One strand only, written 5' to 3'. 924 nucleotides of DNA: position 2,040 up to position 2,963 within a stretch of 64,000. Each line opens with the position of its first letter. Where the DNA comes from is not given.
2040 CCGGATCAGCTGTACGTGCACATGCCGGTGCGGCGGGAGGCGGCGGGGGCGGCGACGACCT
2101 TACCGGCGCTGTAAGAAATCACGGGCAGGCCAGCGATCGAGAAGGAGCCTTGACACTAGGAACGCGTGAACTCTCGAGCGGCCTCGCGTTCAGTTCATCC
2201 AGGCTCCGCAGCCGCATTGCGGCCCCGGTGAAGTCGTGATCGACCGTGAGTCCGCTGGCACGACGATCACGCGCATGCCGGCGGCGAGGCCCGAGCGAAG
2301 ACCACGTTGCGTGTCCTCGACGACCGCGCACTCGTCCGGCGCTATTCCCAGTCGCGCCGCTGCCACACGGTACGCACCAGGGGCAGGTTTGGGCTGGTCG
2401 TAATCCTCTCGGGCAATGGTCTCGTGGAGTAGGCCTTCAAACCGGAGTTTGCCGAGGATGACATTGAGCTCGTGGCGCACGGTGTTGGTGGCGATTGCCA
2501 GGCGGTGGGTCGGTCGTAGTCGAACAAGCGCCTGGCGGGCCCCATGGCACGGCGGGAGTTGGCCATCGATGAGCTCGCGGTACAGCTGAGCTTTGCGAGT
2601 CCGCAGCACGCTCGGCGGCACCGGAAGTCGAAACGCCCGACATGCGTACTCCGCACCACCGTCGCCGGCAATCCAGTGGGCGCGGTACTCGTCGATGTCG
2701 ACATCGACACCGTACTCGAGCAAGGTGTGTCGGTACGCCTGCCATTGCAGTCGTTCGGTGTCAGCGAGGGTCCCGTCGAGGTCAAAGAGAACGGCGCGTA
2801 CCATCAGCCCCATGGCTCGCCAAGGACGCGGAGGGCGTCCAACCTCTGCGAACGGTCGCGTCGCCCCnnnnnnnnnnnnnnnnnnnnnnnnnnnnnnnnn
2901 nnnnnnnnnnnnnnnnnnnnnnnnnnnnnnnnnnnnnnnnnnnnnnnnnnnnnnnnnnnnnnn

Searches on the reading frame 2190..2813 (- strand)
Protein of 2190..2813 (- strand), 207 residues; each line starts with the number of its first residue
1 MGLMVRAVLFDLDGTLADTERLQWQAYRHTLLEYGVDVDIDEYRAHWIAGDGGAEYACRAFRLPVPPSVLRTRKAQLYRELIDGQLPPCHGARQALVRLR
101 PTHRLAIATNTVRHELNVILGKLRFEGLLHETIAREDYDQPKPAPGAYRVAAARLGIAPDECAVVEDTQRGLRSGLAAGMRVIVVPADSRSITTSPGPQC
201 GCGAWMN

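Call 25: search_protein_families(library=pfam, proteins=[window:2190-2813:-], max_evalue=0.01)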
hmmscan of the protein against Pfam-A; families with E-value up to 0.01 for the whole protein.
window:2190-2813:- (207 aa): 4 families
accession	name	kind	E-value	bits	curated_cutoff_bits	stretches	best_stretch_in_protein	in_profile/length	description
PF13419.12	HAD_2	-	8.9e-27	94.8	23.8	1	8-185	1-178/178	Haloacid dehalogenase-like hydrolase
PF00702.32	Hydrolase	-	1.3e-20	75.1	26.4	1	5-179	1-191/191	haloacid dehalogenase-like hydrolase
PF13242.12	Hydrolase_like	-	3.2e-06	27.4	22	1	142-187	4-50/75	HAD-hyrolase-like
PF12710.13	HAD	-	0.00048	21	27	1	8-149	1-152/189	haloacid dehalogenase-like hydrolase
